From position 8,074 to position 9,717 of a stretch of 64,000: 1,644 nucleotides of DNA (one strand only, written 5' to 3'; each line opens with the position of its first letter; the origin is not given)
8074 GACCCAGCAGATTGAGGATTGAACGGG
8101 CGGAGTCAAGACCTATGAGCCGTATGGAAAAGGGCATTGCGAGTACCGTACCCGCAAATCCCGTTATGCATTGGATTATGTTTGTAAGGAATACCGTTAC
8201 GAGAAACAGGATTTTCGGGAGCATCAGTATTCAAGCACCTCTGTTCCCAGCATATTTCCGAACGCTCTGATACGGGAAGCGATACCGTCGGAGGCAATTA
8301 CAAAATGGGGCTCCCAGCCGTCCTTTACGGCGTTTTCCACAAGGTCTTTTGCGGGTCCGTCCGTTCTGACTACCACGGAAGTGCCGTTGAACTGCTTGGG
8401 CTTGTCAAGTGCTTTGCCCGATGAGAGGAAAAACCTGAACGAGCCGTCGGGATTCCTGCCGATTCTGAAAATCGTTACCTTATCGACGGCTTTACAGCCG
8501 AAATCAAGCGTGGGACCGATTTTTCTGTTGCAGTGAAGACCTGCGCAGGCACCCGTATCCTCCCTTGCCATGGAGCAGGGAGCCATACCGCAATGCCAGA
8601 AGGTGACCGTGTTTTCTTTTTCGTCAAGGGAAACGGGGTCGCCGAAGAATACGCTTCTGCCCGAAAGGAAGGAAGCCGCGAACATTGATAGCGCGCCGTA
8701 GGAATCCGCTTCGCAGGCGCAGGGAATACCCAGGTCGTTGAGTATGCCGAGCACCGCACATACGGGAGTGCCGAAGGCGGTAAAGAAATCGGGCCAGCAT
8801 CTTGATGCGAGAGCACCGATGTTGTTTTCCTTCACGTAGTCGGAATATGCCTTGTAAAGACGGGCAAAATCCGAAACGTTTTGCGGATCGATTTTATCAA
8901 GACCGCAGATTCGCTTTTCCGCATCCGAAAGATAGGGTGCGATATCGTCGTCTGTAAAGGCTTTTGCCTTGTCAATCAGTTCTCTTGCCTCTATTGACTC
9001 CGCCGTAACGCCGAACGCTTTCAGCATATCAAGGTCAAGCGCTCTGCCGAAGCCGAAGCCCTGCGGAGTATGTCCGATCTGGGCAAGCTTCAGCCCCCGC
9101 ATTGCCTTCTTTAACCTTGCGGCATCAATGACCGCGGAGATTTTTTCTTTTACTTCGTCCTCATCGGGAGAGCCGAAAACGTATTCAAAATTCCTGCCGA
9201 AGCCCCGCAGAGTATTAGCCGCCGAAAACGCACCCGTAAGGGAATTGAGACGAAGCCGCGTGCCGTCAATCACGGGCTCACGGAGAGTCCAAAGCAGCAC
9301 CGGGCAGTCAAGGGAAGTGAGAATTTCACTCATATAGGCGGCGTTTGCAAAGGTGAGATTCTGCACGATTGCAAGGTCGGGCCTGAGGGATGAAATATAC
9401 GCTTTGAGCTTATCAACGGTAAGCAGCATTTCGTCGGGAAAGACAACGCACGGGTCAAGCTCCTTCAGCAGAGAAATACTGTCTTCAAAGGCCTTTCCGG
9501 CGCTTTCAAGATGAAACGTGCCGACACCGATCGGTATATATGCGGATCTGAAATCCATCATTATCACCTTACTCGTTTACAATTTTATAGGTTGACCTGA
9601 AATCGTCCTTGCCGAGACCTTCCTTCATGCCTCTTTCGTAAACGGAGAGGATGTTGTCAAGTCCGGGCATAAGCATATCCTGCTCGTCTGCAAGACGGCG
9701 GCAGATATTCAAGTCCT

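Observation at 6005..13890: Seven-gene promoter-to-terminator operon with sulfo-transaldolase (sulfo-TAL)-type sulfoglycolysis logic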

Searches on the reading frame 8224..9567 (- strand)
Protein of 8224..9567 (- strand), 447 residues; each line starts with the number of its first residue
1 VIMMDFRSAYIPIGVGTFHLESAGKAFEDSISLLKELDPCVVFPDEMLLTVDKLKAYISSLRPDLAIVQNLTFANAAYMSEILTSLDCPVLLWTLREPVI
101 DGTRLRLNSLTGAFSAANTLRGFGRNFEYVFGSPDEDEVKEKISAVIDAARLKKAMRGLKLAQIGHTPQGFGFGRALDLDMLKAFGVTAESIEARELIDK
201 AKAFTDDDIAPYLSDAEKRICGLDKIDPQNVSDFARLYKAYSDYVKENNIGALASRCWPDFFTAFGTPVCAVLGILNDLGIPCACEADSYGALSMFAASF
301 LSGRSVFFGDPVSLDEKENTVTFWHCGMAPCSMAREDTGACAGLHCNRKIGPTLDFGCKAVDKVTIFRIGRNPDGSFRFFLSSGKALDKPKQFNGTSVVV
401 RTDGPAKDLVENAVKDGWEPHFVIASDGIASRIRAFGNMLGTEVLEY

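Call 7: search_protein_families(library=pfam, proteins=[window:8224-9567:-])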
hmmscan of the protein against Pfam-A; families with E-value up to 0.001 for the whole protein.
window:8224-9567:- (447 aa): 0 families

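Call 8: search_protein_families(library=ncbifam, proteins=[window:8224-9567:-])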
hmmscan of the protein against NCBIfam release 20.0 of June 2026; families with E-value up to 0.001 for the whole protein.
window:8224-9567:- (447 aa): 1 family
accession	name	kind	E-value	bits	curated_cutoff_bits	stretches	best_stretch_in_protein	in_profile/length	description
NF048012.1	SlpQosIsomSftI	equivalog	2.6e-116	389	700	1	9-445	5-441/443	sulfoquinovose isomerase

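Call 30: search_solved_structures(query=window:8224-9567:-, max_evalue=0.01, show_alignments=1)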
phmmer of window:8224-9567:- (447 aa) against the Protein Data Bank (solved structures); distinct sequences matched with E-value up to 0.01: 0.

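Call 93: find_homologous_proteins(query=window:8224-9558:-, max_evalue=1e-10)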
Query window:8224-9558:- (444 aa): 3701 proteins with E <= 1e-10 among 8000 candidates; the best 120 are listed.
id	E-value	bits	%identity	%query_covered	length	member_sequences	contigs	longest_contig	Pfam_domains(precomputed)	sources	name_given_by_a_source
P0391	0.0e+0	1016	100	100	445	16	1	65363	-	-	-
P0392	4.2e-247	838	81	100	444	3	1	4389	PF02952.24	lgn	-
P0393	3.5e-230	782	74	100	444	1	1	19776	PF02952.24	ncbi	-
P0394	8.8e-229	778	74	100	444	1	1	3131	PF02952.24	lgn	-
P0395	9.8e-229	778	75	100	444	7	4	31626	-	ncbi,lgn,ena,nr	ncbi:MAG: fucose isomerase [Clostridia bacterium]|nr:fucose isomerase [Clostridia bacterium]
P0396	4.6e-228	775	74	100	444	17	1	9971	PF02952.24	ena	-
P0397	5.7e-226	769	75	100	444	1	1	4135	PF02952.24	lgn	-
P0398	6.1e-226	768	75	100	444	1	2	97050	PF02952.24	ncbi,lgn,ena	-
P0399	1.2e-225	767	74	100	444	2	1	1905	PF02952.24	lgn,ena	-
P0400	2.7e-224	763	74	100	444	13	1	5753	PF02952.24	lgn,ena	-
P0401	4.6e-224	762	73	100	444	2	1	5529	PF02952.24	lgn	-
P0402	8.7e-224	761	71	100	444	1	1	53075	PF02952.24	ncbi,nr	ncbi:MAG: fucose isomerase [Clostridia bacterium]|nr:fucose isomerase [Clostridia bacterium]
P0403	1.8e-223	760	72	100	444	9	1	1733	PF02952.24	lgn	-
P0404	2.8e-223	760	73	100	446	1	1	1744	PF02952.24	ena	-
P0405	8.6e-223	758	74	100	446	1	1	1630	PF02952.24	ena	-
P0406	2.1e-222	757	73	99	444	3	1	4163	PF02952.24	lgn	-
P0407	2.6e-221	753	72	100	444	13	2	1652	PF02952.24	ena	-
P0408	1.6e-220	751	73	100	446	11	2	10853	PF02952.24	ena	-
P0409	6.0e-220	749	72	100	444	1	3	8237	PF02952.24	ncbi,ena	-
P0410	1.5e-219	747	71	100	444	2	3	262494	PF02952.24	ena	-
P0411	3.4e-218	743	72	99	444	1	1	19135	PF02952.24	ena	-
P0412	7.2e-218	742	72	100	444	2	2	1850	PF02952.24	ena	-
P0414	8.9e-217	738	70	100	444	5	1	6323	PF02952.24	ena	-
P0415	1.1e-215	735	69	100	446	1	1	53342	PF02952.24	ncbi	-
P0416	1.9e-215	734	71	100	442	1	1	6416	PF02952.24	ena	-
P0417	3.5e-215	733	70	100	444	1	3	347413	PF02952.24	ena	-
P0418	3.8e-215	733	71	99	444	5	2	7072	PF02952.24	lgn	-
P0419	4.1e-215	733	71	99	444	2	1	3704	PF02952.24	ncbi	-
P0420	7.5e-215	732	70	100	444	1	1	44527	PF02952.24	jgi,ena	-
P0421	1.0e-214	731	70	100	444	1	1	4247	PF02952.24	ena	-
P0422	1.1e-214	731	70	100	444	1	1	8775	PF02952.24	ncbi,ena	-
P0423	1.8e-214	731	70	100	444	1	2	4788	PF02952.24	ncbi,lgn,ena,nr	ncbi:MAG: fucose isomerase [Eubacterium sp.]|nr:fucose isomerase [Eubacterium sp.]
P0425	2.3e-214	730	70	100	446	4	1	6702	PF02952.24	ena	-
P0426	3.0e-214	730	71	99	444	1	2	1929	PF02952.24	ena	-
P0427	4.0e-214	730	69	100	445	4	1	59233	PF02952.24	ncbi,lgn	-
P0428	4.4e-214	729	71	99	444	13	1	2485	PF02952.24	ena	-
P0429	4.6e-214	729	69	100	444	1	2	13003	PF02952.24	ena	-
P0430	5.4e-214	729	68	100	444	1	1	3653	PF02952.24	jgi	jgi:L-fucose isomerase-like protein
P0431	7.2e-214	729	70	100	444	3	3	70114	PF02952.24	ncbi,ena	-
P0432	1.2e-213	728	69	100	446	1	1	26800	PF02952.24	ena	-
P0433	2.3e-213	727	70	99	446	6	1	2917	PF02952.24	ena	-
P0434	2.9e-213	727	69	100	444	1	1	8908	PF02952.24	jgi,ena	jgi:L-fucose isomerase-like protein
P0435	3.0e-213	727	69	100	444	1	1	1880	PF02952.24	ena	-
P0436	3.2e-213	727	70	100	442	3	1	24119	PF02952.24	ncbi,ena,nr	ncbi:MAG: fucose isomerase [Clostridia bacterium]|nr:fucose isomerase [Clostridia bacterium]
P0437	5.1e-213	726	68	100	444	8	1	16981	PF02952.24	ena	-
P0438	6.1e-213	726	70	100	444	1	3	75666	PF02952.24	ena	-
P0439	7.9e-213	725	69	100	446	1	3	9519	PF02952.24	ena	-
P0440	8.3e-213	725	69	99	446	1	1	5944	PF02952.24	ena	-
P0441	8.4e-213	725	69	100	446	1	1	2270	PF02952.24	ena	-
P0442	8.8e-213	725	69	100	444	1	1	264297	PF02952.24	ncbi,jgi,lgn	jgi:L-fucose isomerase-like protein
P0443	3.1e-212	723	68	100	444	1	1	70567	PF02952.24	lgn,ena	-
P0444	3.1e-212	723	69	100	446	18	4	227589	PF02952.24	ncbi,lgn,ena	-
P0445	5.2e-212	723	70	100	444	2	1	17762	PF02952.24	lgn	-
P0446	5.3e-212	723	69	99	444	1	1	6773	PF02952.24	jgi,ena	-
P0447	5.8e-212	722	70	100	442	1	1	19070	PF02952.24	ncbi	-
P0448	5.9e-212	722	69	100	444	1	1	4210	PF02952.24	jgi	jgi:L-fucose isomerase-like protein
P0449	7.8e-212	722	69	100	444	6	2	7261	PF02952.24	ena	-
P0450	1.3e-211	721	69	100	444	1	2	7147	PF02952.24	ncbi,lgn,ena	-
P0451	1.9e-211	721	69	100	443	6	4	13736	PF02952.24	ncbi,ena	-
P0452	2.0e-211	721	68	100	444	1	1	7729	PF02952.24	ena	-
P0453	2.2e-211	720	68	100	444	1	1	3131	PF02952.24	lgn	-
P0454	2.3e-211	720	69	100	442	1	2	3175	PF02952.24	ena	-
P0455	2.6e-211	720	69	100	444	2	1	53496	PF02952.24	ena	-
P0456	4.2e-211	720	70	100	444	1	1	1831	PF02952.24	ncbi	-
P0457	5.2e-211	719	69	100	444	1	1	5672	PF02952.24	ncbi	-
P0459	6.3e-211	719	70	99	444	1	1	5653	PF02952.24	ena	-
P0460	6.7e-211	719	67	100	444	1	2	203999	PF02952.24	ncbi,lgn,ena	-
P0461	7.3e-211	719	70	100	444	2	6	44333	PF02952.24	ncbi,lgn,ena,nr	ncbi:MAG: fucose isomerase [Clostridia bacterium]|nr:fucose isomerase [Clostridia bacterium]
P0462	8.8e-211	719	68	100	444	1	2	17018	PF02952.24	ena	-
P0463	1.0e-210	718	68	100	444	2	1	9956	PF02952.24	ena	-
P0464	1.4e-210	718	68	100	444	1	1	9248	PF02952.24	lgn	-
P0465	1.5e-210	718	69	100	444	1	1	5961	PF02952.24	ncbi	-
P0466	1.9e-210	717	68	100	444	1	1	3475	PF02952.24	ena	-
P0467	2.0e-210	717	69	100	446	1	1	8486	PF02952.24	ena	-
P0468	2.3e-210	717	68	100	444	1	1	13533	PF02952.24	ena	-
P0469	2.4e-210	717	67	100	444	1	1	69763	PF02952.24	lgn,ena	-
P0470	2.6e-210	717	69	100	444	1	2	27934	PF02952.24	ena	-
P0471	2.8e-210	717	69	100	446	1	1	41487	PF02952.24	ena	-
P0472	3.1e-210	717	70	99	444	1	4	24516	PF02952.24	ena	-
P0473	4.1e-210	716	70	99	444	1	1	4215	PF02952.24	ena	-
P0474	5.1e-210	716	69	100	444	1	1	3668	PF02952.24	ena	-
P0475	5.9e-210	716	68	100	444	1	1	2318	PF02952.24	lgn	-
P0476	1.5e-209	714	68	100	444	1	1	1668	PF02952.24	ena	-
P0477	1.6e-209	714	69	100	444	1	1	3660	PF02952.24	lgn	-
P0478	1.7e-209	714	70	100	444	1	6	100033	PF02952.24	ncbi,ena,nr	ncbi:MAG: fucose isomerase [Clostridia bacterium]|nr:fucose isomerase [Clostridia bacterium]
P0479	2.1e-209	714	69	100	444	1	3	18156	PF02952.24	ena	-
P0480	2.5e-209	714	69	100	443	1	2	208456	PF02952.24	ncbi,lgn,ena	-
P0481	2.7e-209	714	69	100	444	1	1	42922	PF02952.24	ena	-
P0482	3.0e-209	713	68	100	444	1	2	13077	PF02952.24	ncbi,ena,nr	ncbi:MAG: fucose isomerase [Eubacterium sp.]|nr:fucose isomerase [Eubacterium sp.]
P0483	3.5e-209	713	68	100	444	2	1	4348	PF02952.24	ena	-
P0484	4.0e-209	713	67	100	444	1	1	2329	PF02952.24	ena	-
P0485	5.4e-209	713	69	100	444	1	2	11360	PF02952.24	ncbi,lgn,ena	-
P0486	5.5e-209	713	67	100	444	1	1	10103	PF02952.24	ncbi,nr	ncbi:MAG: fucose isomerase [Eubacterium sp.]|nr:fucose isomerase [Eubacterium sp.]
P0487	6.3e-209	712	68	100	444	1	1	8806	PF02952.24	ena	-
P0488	6.8e-209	712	68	100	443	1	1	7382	PF02952.24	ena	-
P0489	7.2e-209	712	68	100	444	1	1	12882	PF02952.24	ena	-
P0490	8.9e-209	712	69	100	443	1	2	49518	PF02952.24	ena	-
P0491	9.3e-209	712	68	100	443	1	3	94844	PF02952.24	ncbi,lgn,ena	-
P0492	1.1e-208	712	67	100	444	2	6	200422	PF02952.24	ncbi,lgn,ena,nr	ncbi:MAG: fucose isomerase [Eubacterium sp.]|nr:fucose isomerase [Eubacterium sp.]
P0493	1.1e-208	712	69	100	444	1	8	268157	PF02952.24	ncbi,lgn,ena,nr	ncbi:MAG: fucose isomerase [Eubacterium sp.]|nr:fucose isomerase [Eubacterium sp.]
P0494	1.2e-208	711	68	100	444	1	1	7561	PF02952.24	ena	-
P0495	1.2e-208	711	68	100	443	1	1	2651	PF02952.24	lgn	-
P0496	1.6e-208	711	68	100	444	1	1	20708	PF02952.24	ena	-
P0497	1.8e-208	711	66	100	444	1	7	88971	PF02952.24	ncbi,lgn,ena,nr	ncbi:MAG: fucose isomerase [Eubacterium sp.]|nr:fucose isomerase [Eubacterium sp.]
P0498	2.0e-208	711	68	100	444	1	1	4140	PF02952.24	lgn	-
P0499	2.1e-208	711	67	100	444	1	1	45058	PF02952.24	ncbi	-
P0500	2.3e-208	711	68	100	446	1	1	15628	PF02952.24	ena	-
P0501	2.3e-208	711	69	100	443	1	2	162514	PF02952.24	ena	-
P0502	2.6e-208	710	68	100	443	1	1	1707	PF02952.24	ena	-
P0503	2.6e-208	710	69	99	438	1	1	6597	PF02952.24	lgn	-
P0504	3.1e-208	710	68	100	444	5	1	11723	PF02952.24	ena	-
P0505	3.3e-208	710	68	100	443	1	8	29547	PF02952.24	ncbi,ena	-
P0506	4.1e-208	710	69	100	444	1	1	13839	PF02952.24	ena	-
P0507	4.7e-208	709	68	100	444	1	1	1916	PF02952.24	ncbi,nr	ncbi:MAG: fucose isomerase [Eubacterium sp.]|nr:fucose isomerase [Eubacterium sp.]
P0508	4.8e-208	709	69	100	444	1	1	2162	PF02952.24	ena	-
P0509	5.1e-208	709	67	100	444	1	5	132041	PF02952.24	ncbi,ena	-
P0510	5.9e-208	709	68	99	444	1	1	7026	PF02952.24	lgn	-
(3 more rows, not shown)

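Call 100: predict_structure(alignment_id=A5)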
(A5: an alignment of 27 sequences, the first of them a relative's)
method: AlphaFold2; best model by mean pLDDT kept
length: 445 residues; sequences in the alignment: 27
mean_pLDDT: 85.0   pTM: 0.89
mean pLDDT of the five models: 85.0, 84.3, 83.7, 83.5, 83.1
residues with pLDDT >= 90: 220; 70-90: 165; 50-70: 55; < 50: 5
segments of 3 or more residues with pLDDT < 50: none
pLDDT, mean of each block of 10 residues (from residue 1): 85 69 85 94 90 93 91 86 94 71 66 91 92 90 97 92 63 62 84 89 96 82 84 93 95 78 77 87 84 95 91 93 74 66 56 82 92 89 89 87 92 88 92 94 92
secondary structure, 60 per line:
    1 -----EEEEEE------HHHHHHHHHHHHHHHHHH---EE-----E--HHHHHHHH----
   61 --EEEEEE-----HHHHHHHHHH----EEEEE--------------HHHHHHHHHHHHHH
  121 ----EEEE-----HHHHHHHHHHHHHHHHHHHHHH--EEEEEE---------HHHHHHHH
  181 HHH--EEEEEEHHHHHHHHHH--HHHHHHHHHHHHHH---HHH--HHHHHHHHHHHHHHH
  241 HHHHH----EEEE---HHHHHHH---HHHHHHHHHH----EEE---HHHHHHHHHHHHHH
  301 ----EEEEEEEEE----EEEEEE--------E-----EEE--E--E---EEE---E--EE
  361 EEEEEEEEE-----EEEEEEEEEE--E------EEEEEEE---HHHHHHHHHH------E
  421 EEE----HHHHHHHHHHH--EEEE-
elements in order: E6-11 H18-35 H49-56 E63-68 H74-83 E88-92 H107-120 E125-128 H134-155 E158-163 H173-183 E186-191 H192-201 H204-217 H226-245 E250-253 H257-263 H267-276 E281-283 H287-300 E305-313 E318-323 E338-340 E350-352 E359-369 E375-384 E394-400 H404-413 E420-423 H428-438 E441-444

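Call 103: fold_search(model_id=the predicted structure, library=pdb)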
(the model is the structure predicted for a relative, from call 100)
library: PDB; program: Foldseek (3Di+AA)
matches with E <= 10: 930; with E <= 0.001: 41
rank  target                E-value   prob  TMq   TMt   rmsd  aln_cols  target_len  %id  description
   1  7chl_A                2.1e-26  1.00  0.79  0.71   4.7       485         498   15  Crystal structure of hybrid Arabinose isomerase AI-10 (released 2021-10-20)
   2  2ajt_A                6.3e-26  1.00  0.77  0.70   5.0       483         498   16  Crystal structure of L-Arabinose Isomerase from E.coli (released 2005-08-16)
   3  7chl_B                7.1e-26  1.00  0.77  0.70   5.0       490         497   16  Crystal structure of hybrid Arabinose isomerase AI-10 (released 2021-10-20)
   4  4r1p_B                1.3e-25  1.00  0.78  0.71   4.9       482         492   15  Crystal Structure of Thermophilic Geobacillus kaustophilus L-Arabinose isomerase with Mn2+ (released 2015-08-12)
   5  7cxo_A                1.4e-25  1.00  0.76  0.69   5.1       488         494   15  Crystal structure of Arabinose isomerase from hybrid AI10 (released 2021-09-08)
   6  4f2d_A                1.7e-25  1.00  0.78  0.71   4.7       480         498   16  Crystal Structure of Escherichia coli L-arabinose Isomerase (ECAI) complexed with Ribitol (released 2012-05-30)
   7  7chl_F                1.7e-25  1.00  0.77  0.70   5.3       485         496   16  Crystal structure of hybrid Arabinose isomerase AI-10 (released 2021-10-20)
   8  7cxo_C                3.9e-25  1.00  0.77  0.71   4.9       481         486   15  Crystal structure of Arabinose isomerase from hybrid AI10 (released 2021-09-08)
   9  4r1o_B                5.0e-25  1.00  0.78  0.71   5.0       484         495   14  Crystal Structure of Thermophilic Geobacillus kaustophilus L-Arabinose isomerase (released 2015-08-12)
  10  7cyy_F                6.7e-25  1.00  0.76  0.70   5.0       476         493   15  Crystal structure of Arabinose isomerase from hybrid AI8 with Adonitol (released 2021-09-08)
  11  4r1p_F                7.5e-25  1.00  0.75  0.69   5.2       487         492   14  Crystal Structure of Thermophilic Geobacillus kaustophilus L-Arabinose isomerase with Mn2+ (released 2015-08-12)
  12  4r1o_F                1.3e-24  1.00  0.78  0.71   4.8       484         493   14  Crystal Structure of Thermophilic Geobacillus kaustophilus L-Arabinose isomerase (released 2015-08-12)
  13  7ch3_B                1.7e-24  1.00  0.77  0.70   5.1       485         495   14  Crystal structure of Arabinose isomerase from hyper thermophilic bacterium Thermotoga maritima (TMAI) triple mutant (K (released 2021-10-20)
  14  7cyy_E                1.8e-24  1.00  0.78  0.71   4.8       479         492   15  Crystal structure of Arabinose isomerase from hybrid AI8 with Adonitol (released 2021-09-08)
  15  4r1o_A                2.2e-24  1.00  0.77  0.70   5.0       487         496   15  Crystal Structure of Thermophilic Geobacillus kaustophilus L-Arabinose isomerase (released 2015-08-12)
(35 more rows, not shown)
